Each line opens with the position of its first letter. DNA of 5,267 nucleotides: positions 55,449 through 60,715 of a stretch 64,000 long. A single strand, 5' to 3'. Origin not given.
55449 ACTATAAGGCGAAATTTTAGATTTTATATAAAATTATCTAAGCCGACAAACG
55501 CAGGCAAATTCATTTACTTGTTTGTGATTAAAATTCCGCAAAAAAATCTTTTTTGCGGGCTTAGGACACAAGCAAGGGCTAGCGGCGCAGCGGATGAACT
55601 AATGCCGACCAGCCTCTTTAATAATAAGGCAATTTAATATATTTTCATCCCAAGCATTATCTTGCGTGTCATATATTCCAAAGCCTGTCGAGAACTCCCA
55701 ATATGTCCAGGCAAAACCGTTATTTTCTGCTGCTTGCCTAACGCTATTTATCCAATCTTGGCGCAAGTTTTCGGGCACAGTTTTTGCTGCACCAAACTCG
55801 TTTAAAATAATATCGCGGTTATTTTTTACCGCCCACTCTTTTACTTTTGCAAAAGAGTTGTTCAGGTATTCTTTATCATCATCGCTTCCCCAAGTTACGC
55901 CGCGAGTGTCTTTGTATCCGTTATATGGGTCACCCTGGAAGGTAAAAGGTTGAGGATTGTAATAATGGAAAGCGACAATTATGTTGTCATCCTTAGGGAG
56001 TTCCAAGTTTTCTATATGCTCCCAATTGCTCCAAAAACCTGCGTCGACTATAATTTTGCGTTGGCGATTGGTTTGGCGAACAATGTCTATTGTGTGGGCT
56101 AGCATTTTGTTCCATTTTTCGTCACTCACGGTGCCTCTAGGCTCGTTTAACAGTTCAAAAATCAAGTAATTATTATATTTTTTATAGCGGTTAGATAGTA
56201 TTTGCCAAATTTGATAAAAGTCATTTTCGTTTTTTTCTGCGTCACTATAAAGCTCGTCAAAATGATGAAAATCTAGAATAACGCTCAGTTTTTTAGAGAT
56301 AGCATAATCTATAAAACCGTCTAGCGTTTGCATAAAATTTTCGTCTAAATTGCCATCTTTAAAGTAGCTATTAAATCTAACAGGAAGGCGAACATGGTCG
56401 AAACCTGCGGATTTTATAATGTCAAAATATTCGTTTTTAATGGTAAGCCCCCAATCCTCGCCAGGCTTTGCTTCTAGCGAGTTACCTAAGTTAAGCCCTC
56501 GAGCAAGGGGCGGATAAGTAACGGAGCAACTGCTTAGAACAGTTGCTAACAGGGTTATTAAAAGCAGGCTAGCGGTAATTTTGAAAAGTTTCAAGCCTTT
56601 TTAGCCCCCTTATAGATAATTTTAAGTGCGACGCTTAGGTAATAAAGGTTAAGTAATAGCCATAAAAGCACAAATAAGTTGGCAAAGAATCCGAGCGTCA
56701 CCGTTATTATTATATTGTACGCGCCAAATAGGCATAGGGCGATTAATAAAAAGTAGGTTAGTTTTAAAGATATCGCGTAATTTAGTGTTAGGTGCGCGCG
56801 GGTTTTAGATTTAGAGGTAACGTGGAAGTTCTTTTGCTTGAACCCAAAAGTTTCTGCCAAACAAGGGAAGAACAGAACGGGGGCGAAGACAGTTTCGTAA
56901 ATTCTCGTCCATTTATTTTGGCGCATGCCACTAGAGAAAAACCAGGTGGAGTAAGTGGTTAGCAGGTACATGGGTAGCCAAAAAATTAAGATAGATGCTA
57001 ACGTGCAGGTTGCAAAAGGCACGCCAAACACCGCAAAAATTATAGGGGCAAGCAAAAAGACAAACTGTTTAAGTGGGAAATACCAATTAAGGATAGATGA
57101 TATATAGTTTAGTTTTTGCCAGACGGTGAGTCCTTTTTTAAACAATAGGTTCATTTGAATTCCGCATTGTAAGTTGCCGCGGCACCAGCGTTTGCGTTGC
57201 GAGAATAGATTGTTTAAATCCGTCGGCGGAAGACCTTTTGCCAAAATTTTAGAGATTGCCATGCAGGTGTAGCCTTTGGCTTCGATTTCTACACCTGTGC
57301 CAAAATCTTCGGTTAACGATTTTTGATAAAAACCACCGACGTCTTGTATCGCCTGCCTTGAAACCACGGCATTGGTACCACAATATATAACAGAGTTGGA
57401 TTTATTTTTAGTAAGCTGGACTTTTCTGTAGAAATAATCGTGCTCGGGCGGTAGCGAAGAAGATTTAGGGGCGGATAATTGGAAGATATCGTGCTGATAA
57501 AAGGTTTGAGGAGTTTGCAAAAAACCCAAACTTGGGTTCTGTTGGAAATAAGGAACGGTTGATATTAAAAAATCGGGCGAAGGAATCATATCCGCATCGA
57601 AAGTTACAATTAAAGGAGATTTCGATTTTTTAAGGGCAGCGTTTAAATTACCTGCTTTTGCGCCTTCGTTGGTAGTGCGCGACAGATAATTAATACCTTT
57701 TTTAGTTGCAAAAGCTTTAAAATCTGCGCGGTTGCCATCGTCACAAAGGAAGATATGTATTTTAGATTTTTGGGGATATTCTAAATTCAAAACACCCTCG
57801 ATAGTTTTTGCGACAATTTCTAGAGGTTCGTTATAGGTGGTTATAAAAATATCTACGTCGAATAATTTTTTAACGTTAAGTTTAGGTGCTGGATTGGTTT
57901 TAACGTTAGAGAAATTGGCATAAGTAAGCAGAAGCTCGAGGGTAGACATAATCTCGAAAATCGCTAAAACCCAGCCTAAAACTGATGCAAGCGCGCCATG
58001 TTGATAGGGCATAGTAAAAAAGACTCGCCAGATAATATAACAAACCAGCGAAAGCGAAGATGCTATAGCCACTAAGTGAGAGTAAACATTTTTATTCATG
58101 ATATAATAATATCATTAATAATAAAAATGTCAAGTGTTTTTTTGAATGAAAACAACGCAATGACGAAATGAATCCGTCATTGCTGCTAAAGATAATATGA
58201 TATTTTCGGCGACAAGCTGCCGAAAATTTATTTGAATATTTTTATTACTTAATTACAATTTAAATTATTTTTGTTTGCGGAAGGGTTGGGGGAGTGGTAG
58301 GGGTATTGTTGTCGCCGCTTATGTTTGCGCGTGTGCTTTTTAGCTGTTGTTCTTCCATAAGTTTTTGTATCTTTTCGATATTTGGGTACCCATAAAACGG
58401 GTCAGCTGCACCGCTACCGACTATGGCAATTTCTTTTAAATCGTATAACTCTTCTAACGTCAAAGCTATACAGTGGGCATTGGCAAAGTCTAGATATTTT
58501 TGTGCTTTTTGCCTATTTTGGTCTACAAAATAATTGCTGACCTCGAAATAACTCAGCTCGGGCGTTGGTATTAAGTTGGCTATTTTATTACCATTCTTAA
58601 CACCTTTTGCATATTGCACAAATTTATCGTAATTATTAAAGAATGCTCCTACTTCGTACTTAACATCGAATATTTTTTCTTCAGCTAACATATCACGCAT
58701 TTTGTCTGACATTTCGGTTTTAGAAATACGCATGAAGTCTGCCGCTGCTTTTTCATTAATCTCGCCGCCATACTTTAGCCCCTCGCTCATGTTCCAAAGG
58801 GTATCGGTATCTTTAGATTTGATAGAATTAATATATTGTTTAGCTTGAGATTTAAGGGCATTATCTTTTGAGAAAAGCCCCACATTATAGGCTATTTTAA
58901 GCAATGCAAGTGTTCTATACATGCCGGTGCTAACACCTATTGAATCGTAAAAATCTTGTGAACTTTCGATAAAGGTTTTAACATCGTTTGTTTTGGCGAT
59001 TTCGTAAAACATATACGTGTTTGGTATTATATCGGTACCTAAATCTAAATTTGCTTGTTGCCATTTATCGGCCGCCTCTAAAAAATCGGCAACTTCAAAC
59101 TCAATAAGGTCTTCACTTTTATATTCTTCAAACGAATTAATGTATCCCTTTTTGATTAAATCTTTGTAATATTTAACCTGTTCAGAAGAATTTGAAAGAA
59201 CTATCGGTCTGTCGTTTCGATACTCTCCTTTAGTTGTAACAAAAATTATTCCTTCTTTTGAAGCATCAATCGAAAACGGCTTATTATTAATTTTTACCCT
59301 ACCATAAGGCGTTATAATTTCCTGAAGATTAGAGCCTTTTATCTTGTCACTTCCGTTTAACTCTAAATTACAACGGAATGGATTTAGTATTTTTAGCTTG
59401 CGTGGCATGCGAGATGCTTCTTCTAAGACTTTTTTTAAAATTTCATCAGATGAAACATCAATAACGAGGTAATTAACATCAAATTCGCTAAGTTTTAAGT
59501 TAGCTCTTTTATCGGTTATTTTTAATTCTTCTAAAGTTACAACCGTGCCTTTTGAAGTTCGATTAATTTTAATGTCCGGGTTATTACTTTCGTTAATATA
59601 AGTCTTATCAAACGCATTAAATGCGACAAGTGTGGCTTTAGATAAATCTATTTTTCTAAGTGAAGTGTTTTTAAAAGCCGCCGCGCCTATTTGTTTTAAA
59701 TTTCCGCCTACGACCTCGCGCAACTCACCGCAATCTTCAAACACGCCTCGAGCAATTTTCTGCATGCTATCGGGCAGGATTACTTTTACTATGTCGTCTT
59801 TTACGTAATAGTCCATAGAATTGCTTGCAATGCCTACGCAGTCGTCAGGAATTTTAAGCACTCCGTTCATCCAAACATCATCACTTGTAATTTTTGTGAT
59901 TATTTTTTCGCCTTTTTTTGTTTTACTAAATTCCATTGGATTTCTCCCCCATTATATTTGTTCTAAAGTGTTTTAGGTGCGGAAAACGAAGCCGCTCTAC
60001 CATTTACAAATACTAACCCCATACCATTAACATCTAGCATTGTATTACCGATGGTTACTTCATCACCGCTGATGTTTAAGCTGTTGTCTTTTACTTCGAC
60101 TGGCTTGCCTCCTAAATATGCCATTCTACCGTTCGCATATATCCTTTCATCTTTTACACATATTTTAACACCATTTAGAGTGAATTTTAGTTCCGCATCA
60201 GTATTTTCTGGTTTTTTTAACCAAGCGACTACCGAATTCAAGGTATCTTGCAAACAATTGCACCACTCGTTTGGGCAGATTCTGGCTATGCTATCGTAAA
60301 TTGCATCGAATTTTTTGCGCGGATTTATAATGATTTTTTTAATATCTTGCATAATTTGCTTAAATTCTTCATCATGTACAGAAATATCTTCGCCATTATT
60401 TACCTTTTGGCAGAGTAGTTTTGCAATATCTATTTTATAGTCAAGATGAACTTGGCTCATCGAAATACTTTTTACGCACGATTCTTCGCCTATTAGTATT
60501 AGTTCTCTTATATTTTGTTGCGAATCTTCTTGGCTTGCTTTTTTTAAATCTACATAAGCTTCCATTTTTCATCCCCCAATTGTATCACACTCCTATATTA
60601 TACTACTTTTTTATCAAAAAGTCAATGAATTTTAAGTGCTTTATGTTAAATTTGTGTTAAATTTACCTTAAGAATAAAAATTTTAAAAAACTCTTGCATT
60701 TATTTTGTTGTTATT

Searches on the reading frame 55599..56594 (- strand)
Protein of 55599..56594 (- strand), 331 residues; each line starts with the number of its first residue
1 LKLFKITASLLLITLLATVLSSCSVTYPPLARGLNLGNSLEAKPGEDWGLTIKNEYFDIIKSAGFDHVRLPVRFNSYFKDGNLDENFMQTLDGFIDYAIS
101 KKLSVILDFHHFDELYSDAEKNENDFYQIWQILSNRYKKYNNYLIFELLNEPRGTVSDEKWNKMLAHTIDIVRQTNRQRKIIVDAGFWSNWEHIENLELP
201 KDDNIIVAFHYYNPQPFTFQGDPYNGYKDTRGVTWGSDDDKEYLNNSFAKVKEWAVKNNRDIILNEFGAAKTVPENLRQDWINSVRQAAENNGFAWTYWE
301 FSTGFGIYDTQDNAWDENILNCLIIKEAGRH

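Call 59: search_protein_families(library=pfam, proteins=[window:55599-56594:-], max_evalue=0.001)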
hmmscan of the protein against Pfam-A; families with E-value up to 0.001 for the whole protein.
window:55599-56594:- (331 aa): 1 family
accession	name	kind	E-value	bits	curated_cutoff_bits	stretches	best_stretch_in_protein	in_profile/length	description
PF00150.24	Cellulase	-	1.7e-50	172.5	23.5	1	48-302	17-269/272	Cellulase (glycosyl hydrolase family 5)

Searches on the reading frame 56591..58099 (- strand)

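Call 59: search_protein_families(library=pfam, proteins=[window:56591-58099:-], max_evalue=0.001)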
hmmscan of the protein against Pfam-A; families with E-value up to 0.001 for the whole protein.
window:56591-58099:- (502 aa): 4 families
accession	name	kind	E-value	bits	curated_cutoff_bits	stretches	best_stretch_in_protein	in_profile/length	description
PF13641.12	Glyco_tranf_2_3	-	9.8e-22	78.5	27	1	83-308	4-230/230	Glycosyltransferase like family 2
PF00535.33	Glycos_transf_2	-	3.4e-21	76.3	23.3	1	84-254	2-167/168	Glycosyl transferase family 2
PF13632.12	Glyco_trans_2_3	-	1.3e-19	71.3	27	1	164-375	2-196/198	Glycosyl transferase family group 2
PF13506.12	Glyco_transf_21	-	4.1e-06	26.8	21.7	1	146-306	16-173/174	Glycosyl transferase family 21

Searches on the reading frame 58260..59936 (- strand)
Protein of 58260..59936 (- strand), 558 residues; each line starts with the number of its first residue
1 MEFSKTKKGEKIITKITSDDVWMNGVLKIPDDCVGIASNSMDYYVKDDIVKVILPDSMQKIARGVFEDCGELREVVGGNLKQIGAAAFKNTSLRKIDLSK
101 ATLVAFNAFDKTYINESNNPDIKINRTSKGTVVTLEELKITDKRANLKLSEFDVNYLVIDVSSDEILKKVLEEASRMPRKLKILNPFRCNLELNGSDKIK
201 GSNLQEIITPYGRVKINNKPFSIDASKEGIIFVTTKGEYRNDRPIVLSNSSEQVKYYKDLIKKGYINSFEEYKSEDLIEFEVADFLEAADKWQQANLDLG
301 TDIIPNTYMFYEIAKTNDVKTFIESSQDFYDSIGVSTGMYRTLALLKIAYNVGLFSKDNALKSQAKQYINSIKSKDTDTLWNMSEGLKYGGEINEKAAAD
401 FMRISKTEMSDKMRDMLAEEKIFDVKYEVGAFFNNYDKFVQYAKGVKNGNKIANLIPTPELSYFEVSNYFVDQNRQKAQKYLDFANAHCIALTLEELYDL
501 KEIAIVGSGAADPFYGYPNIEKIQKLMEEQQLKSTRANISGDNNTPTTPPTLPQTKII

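Call 6: search_protein_families(library=pfam, proteins=[window:58260-59936:-], max_evalue=0.01)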
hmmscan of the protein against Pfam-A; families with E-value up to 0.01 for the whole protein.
window:58260-59936:- (558 aa): 1 family
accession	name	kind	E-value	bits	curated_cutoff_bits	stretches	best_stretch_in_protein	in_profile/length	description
PF13306.12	LRR_5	-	1.8e-08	34.8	27.7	1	48-116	12-83/127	BspA type Leucine rich repeat region (6 copies)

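Call 7: search_protein_families(library=ncbifam, proteins=[window:58260-59936:-], max_evalue=0.01)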
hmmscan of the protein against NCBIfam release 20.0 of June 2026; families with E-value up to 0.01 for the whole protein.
window:58260-59936:- (558 aa): 0 families

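Call 49: search_protein_families(library=phrogs, proteins=[window:58260-59936:-], max_evalue=0.01)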
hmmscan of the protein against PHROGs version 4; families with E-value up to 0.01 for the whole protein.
window:58260-59936:- (558 aa): 0 families

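Call 50: search_protein_families(library=padloc, proteins=[window:58260-59936:-], max_evalue=0.01)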
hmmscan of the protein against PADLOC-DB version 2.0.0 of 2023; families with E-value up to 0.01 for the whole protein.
window:58260-59936:- (558 aa): 0 families

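Call 62: find_homologous_proteins(query=window:58260-59936:-, max_evalue=0.001)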
Query window:58260-59936:- (558 aa): 9 proteins with E <= 0.001 among 8000 candidates.
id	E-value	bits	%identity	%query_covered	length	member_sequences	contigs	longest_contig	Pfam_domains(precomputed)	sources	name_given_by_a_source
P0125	0.0e+0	1232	100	100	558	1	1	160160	PF13306.13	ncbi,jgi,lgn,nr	ncbi:MAG: leucine-rich repeat domain-containing protein [Clostridiales bacterium]|jgi:hypothetical p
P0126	1.6e-10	59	33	12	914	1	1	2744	PF13306.13,PF12799.14,PF13855.13,PF23952.2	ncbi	ncbi:MAG: leucine-rich repeat protein, partial [Candidatus Scatosoma sp.]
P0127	9.6e-10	56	26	27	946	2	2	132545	PF13306.13,PF13855.13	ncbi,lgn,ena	-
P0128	1.0e-7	49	50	7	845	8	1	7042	PF13306.13,PF12799.14,PF13855.13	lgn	-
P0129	7.9e-7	47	33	15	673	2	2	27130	PF13306.13,PF13855.13,PF23952.2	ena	-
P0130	5.7e-6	44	33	9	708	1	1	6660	PF13306.13,PF13855.13,PF23952.2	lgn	-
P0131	2.7e-4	38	57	5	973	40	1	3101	PF13306.13,PF13855.13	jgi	jgi:hypothetical protein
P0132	3.9e-4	38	39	9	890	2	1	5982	PF13306.13,PF12799.14,PF13855.13,PF23952.2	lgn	-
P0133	4.1e-4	38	45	8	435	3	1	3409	PF13306.13,PF13855.13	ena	-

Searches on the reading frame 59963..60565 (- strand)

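Call 6: search_protein_families(library=pfam, proteins=[window:59963-60565:-], max_evalue=0.01)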
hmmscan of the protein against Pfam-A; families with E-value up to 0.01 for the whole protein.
window:59963-60565:- (200 aa): 1 family
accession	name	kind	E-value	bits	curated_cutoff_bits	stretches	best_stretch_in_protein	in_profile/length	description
PF21125.3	MPN_2A_DUB_like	-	0.0028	17.7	27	1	59-130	35-105/171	BRCA1-A complex subunit Abraxas 1 MPN domain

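Call 7: search_protein_families(library=ncbifam, proteins=[window:59963-60565:-], max_evalue=0.01)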
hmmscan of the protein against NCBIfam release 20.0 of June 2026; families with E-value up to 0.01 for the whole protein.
window:59963-60565:- (200 aa): 1 family
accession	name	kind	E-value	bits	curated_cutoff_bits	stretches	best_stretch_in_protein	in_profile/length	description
NF033227.0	Fur_reg_FbpB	equivalog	0.0018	18.1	60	1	68-95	9-36/43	Fur-regulated basic protein FbpB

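Call 49: search_protein_families(library=phrogs, proteins=[window:59963-60565:-], max_evalue=0.01)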
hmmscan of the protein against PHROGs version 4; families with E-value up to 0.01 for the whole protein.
window:59963-60565:- (200 aa): 0 families

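Call 50: search_protein_families(library=padloc, proteins=[window:59963-60565:-], max_evalue=0.01)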
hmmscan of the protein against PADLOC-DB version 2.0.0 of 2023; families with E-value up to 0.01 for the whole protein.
window:59963-60565:- (200 aa): 0 families

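Call 55: search_protein_families(library=pfam, proteins=[window:59963-60565:-], max_evalue=10)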
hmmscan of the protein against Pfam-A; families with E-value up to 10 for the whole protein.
window:59963-60565:- (200 aa): 2 families
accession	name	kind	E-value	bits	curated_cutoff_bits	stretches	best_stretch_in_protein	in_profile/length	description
PF21125.3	MPN_2A_DUB_like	-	0.0028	17.7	27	1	59-130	35-105/171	BRCA1-A complex subunit Abraxas 1 MPN domain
PF00632.30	HECT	-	0.13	12.3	23.9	1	14-107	86-180/306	HECT-domain (ubiquitin-transferase)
